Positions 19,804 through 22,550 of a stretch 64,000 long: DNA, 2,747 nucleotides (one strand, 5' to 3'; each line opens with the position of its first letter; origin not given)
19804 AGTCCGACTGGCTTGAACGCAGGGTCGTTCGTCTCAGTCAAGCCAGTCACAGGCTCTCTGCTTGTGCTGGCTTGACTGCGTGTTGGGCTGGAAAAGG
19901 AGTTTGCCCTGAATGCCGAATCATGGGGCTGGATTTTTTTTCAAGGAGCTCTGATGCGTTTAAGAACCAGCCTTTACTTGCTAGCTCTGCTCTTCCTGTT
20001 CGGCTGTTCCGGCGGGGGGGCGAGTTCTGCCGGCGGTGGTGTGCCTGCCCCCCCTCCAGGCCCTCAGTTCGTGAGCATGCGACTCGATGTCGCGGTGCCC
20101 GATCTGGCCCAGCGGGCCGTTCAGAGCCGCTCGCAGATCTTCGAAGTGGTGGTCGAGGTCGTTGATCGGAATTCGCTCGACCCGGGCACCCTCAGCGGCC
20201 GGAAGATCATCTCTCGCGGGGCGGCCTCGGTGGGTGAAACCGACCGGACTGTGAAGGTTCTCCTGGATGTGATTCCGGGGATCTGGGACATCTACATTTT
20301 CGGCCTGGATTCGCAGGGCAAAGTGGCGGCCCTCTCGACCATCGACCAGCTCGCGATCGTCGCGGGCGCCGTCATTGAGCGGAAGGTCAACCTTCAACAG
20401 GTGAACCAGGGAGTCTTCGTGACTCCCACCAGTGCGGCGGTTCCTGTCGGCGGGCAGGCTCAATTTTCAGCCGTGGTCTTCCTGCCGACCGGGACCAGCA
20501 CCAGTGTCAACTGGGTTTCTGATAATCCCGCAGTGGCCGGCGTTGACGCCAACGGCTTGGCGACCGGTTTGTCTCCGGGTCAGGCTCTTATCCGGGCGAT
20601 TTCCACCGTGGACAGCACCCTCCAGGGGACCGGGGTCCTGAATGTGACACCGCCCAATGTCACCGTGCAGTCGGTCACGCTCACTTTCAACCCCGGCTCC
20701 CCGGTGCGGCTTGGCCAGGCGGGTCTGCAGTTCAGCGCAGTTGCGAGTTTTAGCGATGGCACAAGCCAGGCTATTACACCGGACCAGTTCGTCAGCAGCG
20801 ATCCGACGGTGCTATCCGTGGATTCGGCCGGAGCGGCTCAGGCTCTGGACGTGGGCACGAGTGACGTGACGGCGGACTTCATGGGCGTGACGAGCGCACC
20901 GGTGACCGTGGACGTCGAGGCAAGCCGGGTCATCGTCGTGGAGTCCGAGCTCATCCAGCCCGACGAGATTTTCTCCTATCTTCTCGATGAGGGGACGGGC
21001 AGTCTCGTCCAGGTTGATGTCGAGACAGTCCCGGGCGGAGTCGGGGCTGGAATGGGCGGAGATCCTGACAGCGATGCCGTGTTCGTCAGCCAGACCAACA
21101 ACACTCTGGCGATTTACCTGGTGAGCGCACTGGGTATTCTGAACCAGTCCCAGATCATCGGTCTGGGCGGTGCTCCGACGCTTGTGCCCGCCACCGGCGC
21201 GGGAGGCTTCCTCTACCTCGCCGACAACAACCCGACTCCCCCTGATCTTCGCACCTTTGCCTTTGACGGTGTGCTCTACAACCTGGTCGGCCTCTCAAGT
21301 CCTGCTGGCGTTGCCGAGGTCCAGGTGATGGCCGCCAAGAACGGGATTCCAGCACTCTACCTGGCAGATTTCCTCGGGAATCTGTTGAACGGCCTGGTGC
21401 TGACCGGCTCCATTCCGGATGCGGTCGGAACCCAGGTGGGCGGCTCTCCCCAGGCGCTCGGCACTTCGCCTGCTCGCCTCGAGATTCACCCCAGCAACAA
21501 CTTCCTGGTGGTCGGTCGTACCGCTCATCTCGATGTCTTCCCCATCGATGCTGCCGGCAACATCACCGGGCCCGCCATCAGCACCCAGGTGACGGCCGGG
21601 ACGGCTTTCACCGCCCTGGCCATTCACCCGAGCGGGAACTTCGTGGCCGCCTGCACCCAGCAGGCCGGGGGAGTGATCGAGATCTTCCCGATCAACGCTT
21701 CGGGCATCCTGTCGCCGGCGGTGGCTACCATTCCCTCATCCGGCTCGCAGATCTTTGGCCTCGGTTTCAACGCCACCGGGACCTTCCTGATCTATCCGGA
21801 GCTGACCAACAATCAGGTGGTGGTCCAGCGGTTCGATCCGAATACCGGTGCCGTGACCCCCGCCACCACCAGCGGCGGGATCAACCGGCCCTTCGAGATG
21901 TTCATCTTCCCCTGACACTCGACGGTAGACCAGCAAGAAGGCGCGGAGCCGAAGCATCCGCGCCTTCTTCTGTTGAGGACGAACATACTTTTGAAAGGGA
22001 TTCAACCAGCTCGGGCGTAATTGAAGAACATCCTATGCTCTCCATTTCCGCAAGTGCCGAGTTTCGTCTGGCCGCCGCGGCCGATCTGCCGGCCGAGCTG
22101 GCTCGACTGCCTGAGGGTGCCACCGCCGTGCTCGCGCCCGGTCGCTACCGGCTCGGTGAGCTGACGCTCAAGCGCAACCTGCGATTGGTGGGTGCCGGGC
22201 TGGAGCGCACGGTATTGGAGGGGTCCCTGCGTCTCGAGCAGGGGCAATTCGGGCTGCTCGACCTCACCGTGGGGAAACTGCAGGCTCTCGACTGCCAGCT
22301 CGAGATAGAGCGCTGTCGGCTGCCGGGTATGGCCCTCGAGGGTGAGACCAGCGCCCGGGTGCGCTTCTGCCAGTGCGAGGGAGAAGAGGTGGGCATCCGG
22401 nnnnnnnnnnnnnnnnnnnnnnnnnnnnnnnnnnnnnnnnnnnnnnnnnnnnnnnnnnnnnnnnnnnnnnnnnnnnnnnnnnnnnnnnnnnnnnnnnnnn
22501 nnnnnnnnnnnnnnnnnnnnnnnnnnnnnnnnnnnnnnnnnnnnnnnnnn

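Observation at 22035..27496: Four-gene translationally coupled operon: Cys-rich beta-helix/wHTH protein, BrxD-like ATPase, BrxHI/Lhr-like helicase, small acidic protein. No methyltransferase or PglZ nearby, so it is a candidate undescribed defence-type system.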

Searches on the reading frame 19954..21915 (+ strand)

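Call 17: search_protein_families(library=pfam, proteins=[window:19954-21915:+], max_evalue=0.001)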
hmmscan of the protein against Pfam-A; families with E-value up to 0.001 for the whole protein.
window:19954-21915:+ (653 aa): 3 families
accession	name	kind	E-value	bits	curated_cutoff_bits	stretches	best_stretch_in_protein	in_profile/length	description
PF02368.24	Big_2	-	1.2e-12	48.1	22.8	1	153-219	4-70/79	Bacterial Ig-like domain (group 2)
PF10282.15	Lactonase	-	1.1e-06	28.5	21.7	0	543-639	237-332/344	Lactonase, 7-bladed beta-propeller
PF22359.2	Big-like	-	2.2e-05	25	27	0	187-215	5-33/48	Bacterial Ig-like domain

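Call 97: search_protein_families(library=padloc, proteins=[window:19954-21915:+], max_evalue=0.001)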
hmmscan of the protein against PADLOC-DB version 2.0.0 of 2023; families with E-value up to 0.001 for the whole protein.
window:19954-21915:+ (653 aa): 0 families

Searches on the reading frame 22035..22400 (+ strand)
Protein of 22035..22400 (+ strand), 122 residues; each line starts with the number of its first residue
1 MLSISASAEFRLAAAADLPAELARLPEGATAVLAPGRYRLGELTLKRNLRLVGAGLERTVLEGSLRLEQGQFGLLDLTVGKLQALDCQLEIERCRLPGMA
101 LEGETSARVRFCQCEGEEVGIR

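Call 29: search_protein_families(library=pfam, proteins=[window:22035-22400:+], max_evalue=10)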
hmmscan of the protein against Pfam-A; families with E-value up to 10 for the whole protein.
window:22035-22400:+ (122 aa): 0 families
